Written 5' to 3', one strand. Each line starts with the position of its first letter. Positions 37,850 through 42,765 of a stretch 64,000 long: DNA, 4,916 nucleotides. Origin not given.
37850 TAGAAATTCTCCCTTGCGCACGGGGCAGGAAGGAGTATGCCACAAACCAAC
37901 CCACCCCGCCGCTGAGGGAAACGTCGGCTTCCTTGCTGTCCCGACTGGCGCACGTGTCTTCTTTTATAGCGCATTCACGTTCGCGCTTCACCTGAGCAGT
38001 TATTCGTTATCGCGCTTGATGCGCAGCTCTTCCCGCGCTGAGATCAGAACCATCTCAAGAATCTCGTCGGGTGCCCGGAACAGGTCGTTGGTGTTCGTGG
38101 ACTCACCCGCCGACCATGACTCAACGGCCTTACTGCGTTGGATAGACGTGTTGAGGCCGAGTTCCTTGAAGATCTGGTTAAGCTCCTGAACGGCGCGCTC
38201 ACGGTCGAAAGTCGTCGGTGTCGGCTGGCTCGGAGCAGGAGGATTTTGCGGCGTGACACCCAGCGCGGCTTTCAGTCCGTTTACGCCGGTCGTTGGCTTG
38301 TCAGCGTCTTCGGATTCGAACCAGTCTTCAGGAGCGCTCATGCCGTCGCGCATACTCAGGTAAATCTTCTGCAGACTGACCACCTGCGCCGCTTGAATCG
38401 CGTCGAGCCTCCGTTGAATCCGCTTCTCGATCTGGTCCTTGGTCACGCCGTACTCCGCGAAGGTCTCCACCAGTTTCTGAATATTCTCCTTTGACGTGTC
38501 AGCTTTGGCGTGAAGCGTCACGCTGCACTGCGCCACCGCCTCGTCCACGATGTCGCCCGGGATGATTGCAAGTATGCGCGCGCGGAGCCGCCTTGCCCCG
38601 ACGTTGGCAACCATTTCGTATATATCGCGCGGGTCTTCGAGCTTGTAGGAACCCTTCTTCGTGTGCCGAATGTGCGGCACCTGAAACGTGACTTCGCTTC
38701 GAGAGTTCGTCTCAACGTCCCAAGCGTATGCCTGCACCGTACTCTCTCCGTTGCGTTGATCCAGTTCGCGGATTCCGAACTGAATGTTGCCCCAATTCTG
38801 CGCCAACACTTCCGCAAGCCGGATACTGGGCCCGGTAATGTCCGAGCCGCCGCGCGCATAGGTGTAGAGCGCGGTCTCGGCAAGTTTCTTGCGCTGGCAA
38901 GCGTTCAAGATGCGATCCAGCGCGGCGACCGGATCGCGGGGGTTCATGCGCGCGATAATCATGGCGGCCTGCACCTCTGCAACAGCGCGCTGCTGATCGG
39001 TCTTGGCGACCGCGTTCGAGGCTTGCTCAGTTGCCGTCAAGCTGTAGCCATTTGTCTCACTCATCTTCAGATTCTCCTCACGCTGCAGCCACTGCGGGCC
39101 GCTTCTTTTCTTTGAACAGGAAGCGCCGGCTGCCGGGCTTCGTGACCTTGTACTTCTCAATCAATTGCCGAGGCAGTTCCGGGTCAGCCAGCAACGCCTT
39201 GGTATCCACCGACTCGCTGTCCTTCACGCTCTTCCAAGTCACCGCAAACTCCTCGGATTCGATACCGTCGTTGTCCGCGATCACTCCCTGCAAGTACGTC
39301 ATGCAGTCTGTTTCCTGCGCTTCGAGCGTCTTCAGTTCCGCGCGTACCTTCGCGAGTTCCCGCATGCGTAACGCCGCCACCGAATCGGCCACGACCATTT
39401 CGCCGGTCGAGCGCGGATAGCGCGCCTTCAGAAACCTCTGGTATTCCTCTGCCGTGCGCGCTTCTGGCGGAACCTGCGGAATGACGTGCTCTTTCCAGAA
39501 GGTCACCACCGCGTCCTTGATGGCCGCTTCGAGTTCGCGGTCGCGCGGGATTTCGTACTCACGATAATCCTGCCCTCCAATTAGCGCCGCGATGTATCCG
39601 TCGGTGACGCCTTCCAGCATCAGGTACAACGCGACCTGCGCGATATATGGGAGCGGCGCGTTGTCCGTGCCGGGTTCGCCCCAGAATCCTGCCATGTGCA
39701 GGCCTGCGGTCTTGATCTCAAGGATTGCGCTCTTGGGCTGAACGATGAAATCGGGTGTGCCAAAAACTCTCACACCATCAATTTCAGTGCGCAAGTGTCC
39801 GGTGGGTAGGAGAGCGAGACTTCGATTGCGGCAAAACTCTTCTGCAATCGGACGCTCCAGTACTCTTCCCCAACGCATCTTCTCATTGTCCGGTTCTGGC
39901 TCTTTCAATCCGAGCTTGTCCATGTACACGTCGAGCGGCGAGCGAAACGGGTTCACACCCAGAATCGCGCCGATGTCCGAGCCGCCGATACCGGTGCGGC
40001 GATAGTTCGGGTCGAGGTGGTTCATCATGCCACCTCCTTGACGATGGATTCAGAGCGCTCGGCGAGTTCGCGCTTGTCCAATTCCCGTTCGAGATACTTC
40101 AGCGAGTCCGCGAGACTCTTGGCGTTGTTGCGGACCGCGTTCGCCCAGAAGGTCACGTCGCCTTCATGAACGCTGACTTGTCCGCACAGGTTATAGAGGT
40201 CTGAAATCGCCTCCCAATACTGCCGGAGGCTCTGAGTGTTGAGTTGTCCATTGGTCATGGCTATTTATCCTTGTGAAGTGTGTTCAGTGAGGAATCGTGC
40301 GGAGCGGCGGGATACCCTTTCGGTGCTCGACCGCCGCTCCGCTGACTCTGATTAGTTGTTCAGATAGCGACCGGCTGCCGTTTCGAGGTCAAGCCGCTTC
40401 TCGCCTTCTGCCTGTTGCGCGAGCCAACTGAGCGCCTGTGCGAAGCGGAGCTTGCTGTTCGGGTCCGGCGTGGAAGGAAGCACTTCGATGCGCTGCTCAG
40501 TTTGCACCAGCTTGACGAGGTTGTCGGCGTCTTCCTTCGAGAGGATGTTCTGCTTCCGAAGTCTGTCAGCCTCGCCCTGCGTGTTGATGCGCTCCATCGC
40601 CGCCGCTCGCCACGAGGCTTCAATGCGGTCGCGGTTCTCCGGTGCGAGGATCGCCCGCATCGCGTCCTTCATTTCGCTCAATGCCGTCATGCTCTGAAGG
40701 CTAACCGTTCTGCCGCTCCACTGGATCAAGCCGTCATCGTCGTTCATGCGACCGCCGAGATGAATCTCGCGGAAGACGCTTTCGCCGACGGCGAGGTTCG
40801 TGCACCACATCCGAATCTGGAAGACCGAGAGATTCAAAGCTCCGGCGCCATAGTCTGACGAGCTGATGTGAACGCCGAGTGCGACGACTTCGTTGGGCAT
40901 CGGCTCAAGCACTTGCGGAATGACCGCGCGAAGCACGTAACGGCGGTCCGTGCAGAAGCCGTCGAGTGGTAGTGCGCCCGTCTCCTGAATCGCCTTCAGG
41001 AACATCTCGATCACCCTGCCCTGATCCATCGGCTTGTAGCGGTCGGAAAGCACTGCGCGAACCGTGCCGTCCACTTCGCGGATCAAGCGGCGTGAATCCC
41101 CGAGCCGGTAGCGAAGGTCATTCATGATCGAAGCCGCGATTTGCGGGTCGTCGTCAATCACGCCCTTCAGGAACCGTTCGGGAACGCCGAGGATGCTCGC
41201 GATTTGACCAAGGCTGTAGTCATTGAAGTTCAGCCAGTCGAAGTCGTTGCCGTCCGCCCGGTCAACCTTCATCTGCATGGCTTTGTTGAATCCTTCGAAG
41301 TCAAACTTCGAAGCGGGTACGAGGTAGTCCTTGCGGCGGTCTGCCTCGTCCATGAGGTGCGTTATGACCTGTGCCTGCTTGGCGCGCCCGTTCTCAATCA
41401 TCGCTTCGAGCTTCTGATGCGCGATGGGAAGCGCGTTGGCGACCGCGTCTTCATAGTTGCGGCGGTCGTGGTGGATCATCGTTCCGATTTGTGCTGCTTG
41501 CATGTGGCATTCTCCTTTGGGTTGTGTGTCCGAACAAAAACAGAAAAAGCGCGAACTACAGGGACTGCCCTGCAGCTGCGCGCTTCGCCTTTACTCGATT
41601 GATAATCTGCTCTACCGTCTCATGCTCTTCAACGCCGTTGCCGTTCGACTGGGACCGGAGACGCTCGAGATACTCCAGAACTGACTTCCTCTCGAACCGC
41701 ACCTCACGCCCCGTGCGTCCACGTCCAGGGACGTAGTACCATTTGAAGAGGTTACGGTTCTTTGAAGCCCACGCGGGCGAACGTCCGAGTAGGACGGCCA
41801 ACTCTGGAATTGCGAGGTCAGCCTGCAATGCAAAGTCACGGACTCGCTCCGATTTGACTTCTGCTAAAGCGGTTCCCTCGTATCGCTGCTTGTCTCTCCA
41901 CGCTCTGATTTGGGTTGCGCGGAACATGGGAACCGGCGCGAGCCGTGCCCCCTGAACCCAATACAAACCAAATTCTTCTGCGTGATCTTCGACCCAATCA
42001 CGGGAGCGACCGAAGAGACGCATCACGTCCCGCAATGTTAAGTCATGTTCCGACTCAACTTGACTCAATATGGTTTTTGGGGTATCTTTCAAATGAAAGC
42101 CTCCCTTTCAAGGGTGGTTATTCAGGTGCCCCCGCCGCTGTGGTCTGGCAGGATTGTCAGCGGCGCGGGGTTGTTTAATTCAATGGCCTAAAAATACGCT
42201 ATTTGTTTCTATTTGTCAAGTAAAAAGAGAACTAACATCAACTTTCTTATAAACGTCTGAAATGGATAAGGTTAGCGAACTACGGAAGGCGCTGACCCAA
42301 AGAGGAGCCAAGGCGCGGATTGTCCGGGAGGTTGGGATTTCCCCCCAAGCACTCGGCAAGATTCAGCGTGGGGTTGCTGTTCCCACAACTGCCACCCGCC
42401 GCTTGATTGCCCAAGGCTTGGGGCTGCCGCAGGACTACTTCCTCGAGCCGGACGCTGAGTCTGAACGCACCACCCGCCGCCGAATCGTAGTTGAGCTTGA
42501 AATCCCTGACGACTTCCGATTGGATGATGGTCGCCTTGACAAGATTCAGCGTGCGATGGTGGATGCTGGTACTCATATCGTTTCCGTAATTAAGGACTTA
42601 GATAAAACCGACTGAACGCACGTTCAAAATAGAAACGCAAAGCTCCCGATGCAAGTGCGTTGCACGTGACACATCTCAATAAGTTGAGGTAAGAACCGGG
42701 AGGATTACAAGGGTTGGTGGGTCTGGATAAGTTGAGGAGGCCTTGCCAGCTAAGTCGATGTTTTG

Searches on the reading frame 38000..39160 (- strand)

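Call 10: search_protein_families(library=phrogs, proteins=[window:38000-39160:-], max_evalue=0.001)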
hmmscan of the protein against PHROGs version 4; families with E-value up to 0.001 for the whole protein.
window:38000-39160:- (386 aa): 1 family
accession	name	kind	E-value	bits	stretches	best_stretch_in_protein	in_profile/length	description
phrog_3657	-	unknown function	2e-102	343.1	1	43-292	14-264/289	-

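Call 17: search_protein_families(library=pfam, proteins=[window:38000-39160:-], max_evalue=0.001)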
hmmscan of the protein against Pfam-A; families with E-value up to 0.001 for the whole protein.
window:38000-39160:- (386 aa): 0 families

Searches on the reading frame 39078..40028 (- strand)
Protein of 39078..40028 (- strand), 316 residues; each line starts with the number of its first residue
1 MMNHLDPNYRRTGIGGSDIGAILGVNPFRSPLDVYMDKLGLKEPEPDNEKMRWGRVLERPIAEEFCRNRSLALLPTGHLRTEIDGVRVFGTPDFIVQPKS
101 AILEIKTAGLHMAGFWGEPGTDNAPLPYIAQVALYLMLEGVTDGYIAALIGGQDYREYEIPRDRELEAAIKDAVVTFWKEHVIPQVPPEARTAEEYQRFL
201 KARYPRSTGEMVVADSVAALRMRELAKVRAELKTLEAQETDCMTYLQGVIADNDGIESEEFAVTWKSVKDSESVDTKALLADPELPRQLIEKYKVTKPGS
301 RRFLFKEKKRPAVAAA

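Call 17: search_protein_families(library=pfam, proteins=[window:39078-40028:-], max_evalue=0.001)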
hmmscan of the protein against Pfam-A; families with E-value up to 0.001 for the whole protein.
window:39078-40028:- (316 aa): 1 family
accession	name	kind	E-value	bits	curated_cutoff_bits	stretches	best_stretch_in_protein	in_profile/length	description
PF09588.16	YqaJ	-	5.6e-18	66.1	22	1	9-138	5-146/150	YqaJ-like viral recombinase domain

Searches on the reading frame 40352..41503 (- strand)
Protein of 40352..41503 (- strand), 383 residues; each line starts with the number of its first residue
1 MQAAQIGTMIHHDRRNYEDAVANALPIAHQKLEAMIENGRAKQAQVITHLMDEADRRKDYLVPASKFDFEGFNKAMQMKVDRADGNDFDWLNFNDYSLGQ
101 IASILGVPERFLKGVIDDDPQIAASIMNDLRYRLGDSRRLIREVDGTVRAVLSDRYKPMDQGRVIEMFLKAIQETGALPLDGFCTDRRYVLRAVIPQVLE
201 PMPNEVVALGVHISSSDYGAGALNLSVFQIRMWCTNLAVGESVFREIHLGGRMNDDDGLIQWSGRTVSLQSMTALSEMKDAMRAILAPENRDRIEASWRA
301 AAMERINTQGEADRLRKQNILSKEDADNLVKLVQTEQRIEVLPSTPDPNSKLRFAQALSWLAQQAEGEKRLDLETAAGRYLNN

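Call 17: search_protein_families(library=pfam, proteins=[window:40352-41503:-], max_evalue=0.001)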
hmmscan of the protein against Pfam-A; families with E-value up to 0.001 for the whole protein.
window:40352-41503:- (383 aa): 0 families

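Call 23: find_related_loci(query=window:40352-41503:-, collection=viral_contigs, flank=10000)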
Query window:40352-41503:- (383 aa) in viral_contigs; peptide patterns used: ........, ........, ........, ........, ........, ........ (x = any residue, [..] = any of these).
7 stretches matched a pattern; 1 encode a relative of the query (tblastn E <= 1e-3); 1 distinct loci.
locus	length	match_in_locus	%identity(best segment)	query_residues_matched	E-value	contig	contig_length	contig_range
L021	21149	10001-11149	87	1-383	0e+0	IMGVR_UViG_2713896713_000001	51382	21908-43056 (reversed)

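Call 27: search_protein_families(library=pfam, proteins=[L021:6993-8645:-, L021:4048-6966:-, L021:2954-4024:-, L021:9094-9456:-, L021:8572-8874:-, L021:1045-1368:-, L021:9478-9948:+], max_evalue=0.01)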
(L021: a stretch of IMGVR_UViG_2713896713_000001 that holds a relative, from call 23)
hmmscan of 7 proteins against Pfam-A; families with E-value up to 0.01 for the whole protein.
L021:6993-8645:- (550 aa): 1 family
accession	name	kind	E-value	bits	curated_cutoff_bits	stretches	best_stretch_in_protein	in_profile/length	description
PF14236.12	DruA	-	2.7e-87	293.1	27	1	186-481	3-297/297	Druantia protein DruA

L021:4048-6966:- (972 aa): 0 families

L021:2954-4024:- (356 aa): 0 families

L021:9094-9456:- (120 aa): 2 families
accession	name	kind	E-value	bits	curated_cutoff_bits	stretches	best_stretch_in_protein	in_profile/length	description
PF01381.28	HTH_3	-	7.6e-06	26.3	23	1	21-63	13-55/55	Helix-turn-helix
PF12844.13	HTH_19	-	0.00077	19.8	30.2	1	20-65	15-60/64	Helix-turn-helix domain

L021:8572-8874:- (100 aa): 0 families

L021:1045-1368:- (107 aa): 0 families

L021:9478-9948:+ (156 aa): 1 family
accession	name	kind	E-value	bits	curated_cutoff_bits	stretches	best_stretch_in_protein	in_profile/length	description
PF12728.13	HTH_17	-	1.4e-05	25.6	27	1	68-118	2-48/51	Helix-turn-helix domain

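Call 30: find_related_loci(query=window:40352-41503:-, collection=genome_contigs, flank=10000)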
Query window:40352-41503:- (383 aa) in genome_contigs; peptide patterns used: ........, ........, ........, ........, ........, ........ (x = any residue, [..] = any of these).
157 stretches matched a pattern, but none encodes a relative of the query by tblastn (E <= 1e-3).
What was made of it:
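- Tried and rejected: A genome_contigs scan with the 383-aa phage protein found nothing (call 30).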

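Call 84: search_protein_families(library=padloc, proteins=[L021:6993-8645:-, L021:4048-6966:-, L021:2954-4024:-, L021:2-2932:-], max_evalue=0.001)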
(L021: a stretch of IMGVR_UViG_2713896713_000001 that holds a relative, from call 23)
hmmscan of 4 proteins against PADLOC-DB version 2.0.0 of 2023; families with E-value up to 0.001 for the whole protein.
L021:6993-8645:- (550 aa): 2 families
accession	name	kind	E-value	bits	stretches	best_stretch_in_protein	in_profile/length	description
PDLC00002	DruA1|DruA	-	4.9e-140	465.2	1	154-528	13-387/407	DUF4338 domain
PDLC00001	DruA1|DruA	-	5.7e-43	145.4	2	312-514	426-644/675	DUF4338 domain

L021:4048-6966:- (972 aa): 0 families

L021:2954-4024:- (356 aa): 2 families
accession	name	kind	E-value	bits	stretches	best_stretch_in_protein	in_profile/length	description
PDLC00010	DruD1|DruD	-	9.4e-103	341.9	1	3-355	5-355/359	Unknown function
PDLC00012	DruD1|DruD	-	1.6e-83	279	1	3-354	4-354/356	Unknown function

L021:2-2932:- (977 aa): 21 families
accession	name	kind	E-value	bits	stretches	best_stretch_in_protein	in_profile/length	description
PDLC00013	DruE1|DruE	-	0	1052.1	1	6-969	5-956/1776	SNF2 family N-terminal domain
PDLC00014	DruE2|DruE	-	1.5e-119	398.7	2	9-601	5-635/1928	SNF2 family N-terminal domain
PDLC00015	DruE2|DruE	-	1.5e-118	395.6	3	151-600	176-583/1887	SNF2 family N-terminal domain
PDLC00051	DruE4|DruE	-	3.8e-118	394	2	8-606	6-564/1829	SNF2 family N-terminal domain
PDLC00037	DruE3|DruE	-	8.1e-93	310.3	2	291-776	210-672/2055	SNF2 family N-terminal domain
PDLC00035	DruE3|DruE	-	1e-82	276.6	2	290-793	209-686/1460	SNF2 family N-terminal domain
PDLC00036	DruE3|DruE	-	2.3e-59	198.7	3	52-174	55-163/2023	SNF2 family N-terminal domain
PDLC02896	DpdJ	-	2.5e-23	79.8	1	113-412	181-434/1487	DpdJ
PDLC03960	SngC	-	1e-14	52.3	1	100-179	28-98/720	-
PDLC02503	BrxHI|BrxHII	-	1.4e-12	44.8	1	103-176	31-94/698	BrxHI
PDLC02898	DpdJ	-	9.8e-12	42.4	2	114-172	185-238/506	DpdJ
PDLC02893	DpdJ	-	5.7e-10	35.8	1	114-172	185-238/876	DpdJ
PDLC02570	DrmA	-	3e-07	27.2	0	111-175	189-247/851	DrmA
PDLC01196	Cas3d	-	8.1e-07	26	1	96-183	14-84/594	CAS-I-D; effector_G3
PDLC02501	BrxHI|BrxHII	-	3.4e-05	20.1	1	106-175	32-94/925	BrxHI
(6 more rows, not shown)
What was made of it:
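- The same slot holds Druantia in the sister prophage (calls 27, 84).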

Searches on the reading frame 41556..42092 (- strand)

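Call 17: search_protein_families(library=pfam, proteins=[window:41556-42092:-], max_evalue=0.001)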
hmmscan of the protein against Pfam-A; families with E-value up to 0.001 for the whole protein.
window:41556-42092:- (178 aa): 1 family
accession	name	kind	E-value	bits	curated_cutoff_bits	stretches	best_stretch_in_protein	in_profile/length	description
PF12728.13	HTH_17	-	0.00012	22.7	27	0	95-145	4-50/51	Helix-turn-helix domain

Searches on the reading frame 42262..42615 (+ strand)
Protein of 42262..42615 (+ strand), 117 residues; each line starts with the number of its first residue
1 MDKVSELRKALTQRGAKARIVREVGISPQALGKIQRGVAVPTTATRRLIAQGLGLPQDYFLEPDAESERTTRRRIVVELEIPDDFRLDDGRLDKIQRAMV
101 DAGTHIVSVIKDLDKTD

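Call 7: search_protein_families(library=pfam, proteins=[window:42262-42615:+], max_evalue=0.01)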
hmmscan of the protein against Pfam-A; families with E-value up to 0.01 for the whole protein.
window:42262-42615:+ (117 aa): 0 families

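Call 8: search_protein_families(library=ncbifam, proteins=[window:42262-42615:+], max_evalue=0.01)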
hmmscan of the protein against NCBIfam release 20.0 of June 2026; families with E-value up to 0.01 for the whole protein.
window:42262-42615:+ (117 aa): 1 family
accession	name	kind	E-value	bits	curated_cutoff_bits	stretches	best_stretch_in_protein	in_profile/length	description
NF041951.1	phage_RstR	subfamily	0.0035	17.6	80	1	5-75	8-76/108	RstR family transcriptional repressor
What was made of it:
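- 42262..42615 (+): Repressor-like HTH protein (117 aa), first gene of the + strand lysogeny block. Weak RstR-family hit (call 8).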
